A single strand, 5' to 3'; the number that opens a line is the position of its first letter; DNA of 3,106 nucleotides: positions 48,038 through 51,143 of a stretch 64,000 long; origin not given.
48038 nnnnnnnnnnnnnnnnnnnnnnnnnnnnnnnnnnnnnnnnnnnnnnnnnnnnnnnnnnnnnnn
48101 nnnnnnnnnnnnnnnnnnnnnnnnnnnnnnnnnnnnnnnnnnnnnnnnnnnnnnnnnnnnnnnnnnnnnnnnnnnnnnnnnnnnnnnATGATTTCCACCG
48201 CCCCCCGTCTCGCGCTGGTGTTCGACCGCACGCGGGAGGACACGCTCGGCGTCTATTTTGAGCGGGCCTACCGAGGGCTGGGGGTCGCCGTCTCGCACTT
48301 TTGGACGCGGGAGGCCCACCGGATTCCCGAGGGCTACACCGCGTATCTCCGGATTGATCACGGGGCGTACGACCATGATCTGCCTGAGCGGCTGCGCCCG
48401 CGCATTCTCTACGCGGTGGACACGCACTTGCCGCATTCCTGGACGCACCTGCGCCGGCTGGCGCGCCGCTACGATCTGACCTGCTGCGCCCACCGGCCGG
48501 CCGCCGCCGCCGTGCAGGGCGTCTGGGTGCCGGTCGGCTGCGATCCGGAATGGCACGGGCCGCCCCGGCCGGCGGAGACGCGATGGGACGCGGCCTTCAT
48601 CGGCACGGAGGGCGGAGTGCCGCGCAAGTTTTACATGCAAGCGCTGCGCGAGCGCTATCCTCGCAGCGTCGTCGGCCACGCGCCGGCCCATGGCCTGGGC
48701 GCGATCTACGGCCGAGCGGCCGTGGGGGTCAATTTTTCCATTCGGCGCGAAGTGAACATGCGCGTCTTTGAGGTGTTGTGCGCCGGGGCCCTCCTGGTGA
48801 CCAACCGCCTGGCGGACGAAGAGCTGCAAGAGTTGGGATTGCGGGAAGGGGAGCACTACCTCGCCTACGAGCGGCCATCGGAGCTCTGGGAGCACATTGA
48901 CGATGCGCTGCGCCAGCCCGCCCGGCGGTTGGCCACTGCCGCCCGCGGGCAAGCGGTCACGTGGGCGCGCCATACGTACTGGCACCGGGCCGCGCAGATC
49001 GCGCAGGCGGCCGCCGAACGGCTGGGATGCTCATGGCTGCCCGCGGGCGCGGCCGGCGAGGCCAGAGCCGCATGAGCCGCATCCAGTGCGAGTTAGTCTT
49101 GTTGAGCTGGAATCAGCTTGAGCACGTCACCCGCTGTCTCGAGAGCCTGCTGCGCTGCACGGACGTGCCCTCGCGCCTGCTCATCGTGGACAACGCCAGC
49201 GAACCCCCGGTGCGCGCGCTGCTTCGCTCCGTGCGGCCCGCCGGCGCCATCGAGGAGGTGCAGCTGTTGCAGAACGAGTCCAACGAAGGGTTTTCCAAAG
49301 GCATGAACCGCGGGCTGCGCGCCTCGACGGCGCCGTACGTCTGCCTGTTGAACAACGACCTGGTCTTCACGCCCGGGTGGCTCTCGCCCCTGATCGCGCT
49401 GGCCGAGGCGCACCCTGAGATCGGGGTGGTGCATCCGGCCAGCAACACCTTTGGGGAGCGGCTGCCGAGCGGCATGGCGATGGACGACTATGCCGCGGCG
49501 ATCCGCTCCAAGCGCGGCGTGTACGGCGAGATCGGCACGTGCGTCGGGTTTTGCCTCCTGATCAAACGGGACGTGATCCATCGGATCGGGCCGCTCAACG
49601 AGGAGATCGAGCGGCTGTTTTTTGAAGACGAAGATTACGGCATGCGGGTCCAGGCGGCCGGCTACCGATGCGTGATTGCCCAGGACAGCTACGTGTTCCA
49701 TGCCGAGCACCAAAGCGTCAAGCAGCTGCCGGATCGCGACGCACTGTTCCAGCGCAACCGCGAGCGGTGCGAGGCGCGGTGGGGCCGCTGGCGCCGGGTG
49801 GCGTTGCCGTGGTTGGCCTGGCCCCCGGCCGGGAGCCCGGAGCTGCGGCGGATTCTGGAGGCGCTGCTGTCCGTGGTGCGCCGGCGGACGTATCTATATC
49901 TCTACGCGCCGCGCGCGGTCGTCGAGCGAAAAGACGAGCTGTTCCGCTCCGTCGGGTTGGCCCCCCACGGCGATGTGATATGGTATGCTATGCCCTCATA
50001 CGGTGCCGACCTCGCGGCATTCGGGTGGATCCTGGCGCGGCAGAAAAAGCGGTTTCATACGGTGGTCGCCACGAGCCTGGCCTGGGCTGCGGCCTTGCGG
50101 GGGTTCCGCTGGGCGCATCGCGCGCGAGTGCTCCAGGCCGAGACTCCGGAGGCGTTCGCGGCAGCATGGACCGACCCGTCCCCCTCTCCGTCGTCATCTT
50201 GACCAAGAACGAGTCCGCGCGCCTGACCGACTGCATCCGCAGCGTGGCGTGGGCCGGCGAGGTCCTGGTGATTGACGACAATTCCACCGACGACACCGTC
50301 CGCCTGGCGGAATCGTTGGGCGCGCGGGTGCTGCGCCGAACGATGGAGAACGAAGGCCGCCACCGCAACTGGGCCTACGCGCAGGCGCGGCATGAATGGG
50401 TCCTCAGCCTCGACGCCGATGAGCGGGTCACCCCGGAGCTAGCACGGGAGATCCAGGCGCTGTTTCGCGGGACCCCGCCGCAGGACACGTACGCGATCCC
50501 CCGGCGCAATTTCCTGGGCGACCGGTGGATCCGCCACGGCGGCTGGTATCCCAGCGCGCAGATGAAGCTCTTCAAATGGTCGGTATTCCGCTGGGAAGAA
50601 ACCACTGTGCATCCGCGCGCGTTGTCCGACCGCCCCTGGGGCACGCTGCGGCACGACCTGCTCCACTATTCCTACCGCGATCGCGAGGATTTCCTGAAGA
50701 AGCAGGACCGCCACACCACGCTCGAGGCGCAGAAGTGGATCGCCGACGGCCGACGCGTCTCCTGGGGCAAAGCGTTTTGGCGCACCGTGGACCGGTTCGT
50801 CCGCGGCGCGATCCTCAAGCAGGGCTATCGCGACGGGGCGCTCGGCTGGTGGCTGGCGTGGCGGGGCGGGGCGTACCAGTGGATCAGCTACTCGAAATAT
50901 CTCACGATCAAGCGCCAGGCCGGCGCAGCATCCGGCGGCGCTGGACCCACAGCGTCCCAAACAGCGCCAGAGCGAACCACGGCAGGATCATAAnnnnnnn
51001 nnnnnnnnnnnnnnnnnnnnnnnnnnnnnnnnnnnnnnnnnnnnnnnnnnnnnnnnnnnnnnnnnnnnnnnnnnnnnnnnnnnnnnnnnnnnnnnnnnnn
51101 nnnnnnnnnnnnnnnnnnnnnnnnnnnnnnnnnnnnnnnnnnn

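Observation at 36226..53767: Three GT-C-fold membrane glycosyltransferases with two polyprenol-phosphate sugar synthases; one pair divergently arranged with the only minus-strand gene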

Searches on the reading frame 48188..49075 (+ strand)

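Call 9: search_protein_families(library=pfam, proteins=[window:48188-49075:+], max_evalue=0.001)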
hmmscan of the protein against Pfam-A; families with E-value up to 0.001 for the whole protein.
window:48188-49075:+ (295 aa): 1 family
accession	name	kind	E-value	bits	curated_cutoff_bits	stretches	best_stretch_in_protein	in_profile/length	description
PF13524.12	Glyco_trans_1_2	-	4.9e-21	75.6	25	1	156-272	23-143/144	Glycosyl transferase-like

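Call 69: search_protein_families(library=ncbifam, proteins=[window:48188-49075:+], max_evalue=0.00001)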
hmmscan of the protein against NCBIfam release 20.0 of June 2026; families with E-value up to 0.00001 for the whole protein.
window:48188-49075:+ (295 aa): 0 families

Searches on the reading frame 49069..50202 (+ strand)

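Call 9: search_protein_families(library=pfam, proteins=[window:49069-50202:+], max_evalue=0.001)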
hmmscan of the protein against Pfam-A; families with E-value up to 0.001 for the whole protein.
window:49069-50202:+ (377 aa): 5 families
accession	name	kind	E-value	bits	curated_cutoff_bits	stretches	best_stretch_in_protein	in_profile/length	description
PF00535.33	Glycos_transf_2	-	8.1e-21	75.1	23.3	1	13-173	6-167/168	Glycosyl transferase family 2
PF13641.12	Glyco_tranf_2_3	-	1.5e-11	45.2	27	1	8-220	4-220/230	Glycosyltransferase like family 2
PF13712.12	Glyco_tranf_2_5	-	1.3e-05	25.5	27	0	64-211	30-189/210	Glycosyltransferase like family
PF13506.12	Glyco_transf_21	-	1.4e-05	25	21.7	1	79-229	22-174/174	Glycosyl transferase family 21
PF13632.12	Glyco_trans_2_3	-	1.6e-05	25.3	27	1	90-249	1-144/198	Glycosyl transferase family group 2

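Call 69: search_protein_families(library=ncbifam, proteins=[window:49069-50202:+], max_evalue=0.00001)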
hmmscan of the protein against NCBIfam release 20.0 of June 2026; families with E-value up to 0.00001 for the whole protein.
window:49069-50202:+ (377 aa): 4 families
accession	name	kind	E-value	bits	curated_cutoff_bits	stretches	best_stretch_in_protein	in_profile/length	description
TIGR03965.1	mycofact_glyco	equivalog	1.1e-14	54.2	280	1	10-225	79-294/467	mycofactocin biosynthesis glycosyltransferase MftF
NF041875.1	EPS_EpsD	equivalog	1.1e-10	41.4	370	1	9-220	3-216/325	exopolysaccharide biosynthesis glycosyltransferase EpsD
TIGR03937.1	PgaC_IcaA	equivalog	5.2e-07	29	422.3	1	9-201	49-240/407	poly-beta-1,6-N-acetyl-D-glucosamine synthase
TIGR01556.1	rhamnosyltran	subfamily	3.6e-06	26.4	200.55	0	34-212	21-201/281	rhamnosyltransferase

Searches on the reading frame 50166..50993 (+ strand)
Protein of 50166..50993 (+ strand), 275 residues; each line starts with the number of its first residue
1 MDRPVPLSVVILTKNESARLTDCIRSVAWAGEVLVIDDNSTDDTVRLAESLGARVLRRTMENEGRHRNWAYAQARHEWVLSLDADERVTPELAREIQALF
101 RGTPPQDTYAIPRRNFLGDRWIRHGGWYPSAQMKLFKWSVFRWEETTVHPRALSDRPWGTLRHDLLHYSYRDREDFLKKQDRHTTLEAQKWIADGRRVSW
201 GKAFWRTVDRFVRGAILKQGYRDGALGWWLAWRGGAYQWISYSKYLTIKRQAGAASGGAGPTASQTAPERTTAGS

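Call 7: search_protein_families(library=pfam, proteins=[window:50166-50993:+], max_evalue=0.01)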
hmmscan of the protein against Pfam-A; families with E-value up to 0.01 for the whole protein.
window:50166-50993:+ (275 aa): 3 families
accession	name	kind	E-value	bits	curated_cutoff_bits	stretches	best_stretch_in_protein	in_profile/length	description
PF00535.33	Glycos_transf_2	-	4.9e-19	69.3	23.3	1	8-128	1-131/168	Glycosyl transferase family 2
PF13704.12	Glyco_tranf_2_4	-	3.6e-05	24.6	27.5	1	15-89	2-85/98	Glycosyl transferase family 2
PF13641.12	Glyco_tranf_2_3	-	0.0044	17.5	27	1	7-100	3-111/230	Glycosyltransferase like family 2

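Call 8: search_protein_families(library=ncbifam, proteins=[window:50166-50993:+], max_evalue=0.001)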
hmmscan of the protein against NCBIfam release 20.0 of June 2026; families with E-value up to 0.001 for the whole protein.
window:50166-50993:+ (275 aa): 8 families
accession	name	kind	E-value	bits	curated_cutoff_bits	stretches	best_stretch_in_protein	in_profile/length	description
TIGR04283.1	glyco_like_mftF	equivalog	1.1e-12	48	182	1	7-101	1-98/221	TIGR04283 family arsenosugar biosynthesis glycosyltransferase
TIGR04182.1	glyco_TIGR04182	equivalog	3e-10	40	325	1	8-101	3-99/293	S-layer glycoprotein N-glycosyltransferase AglJ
NF041875.1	EPS_EpsD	equivalog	4.3e-06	26.4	370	1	7-95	1-99/325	exopolysaccharide biosynthesis glycosyltransferase EpsD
NF010496.0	PRK13915.1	equivalog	1.3e-05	24.5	262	1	7-59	33-92/307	glucosyl-3-phosphoglycerate synthase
TIGR03965.1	mycofact_glyco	equivalog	2.1e-05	23.6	280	1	7-100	76-179/467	mycofactocin biosynthesis glycosyltransferase MftF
TIGR04195.1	S_glycosyl_SunS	equivalog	5.7e-05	22.1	350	1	8-86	60-142/421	SunS family peptide S-glycosyltransferase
NF007482.0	PRK10073.1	equivalog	0.00014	21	423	1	6-95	7-105/334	glycosyltransferase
NF045692.1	OglycostaseCruG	equivalog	0.00015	20.8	600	1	7-94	43-146/386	2'-O-glycosyltransferase CruG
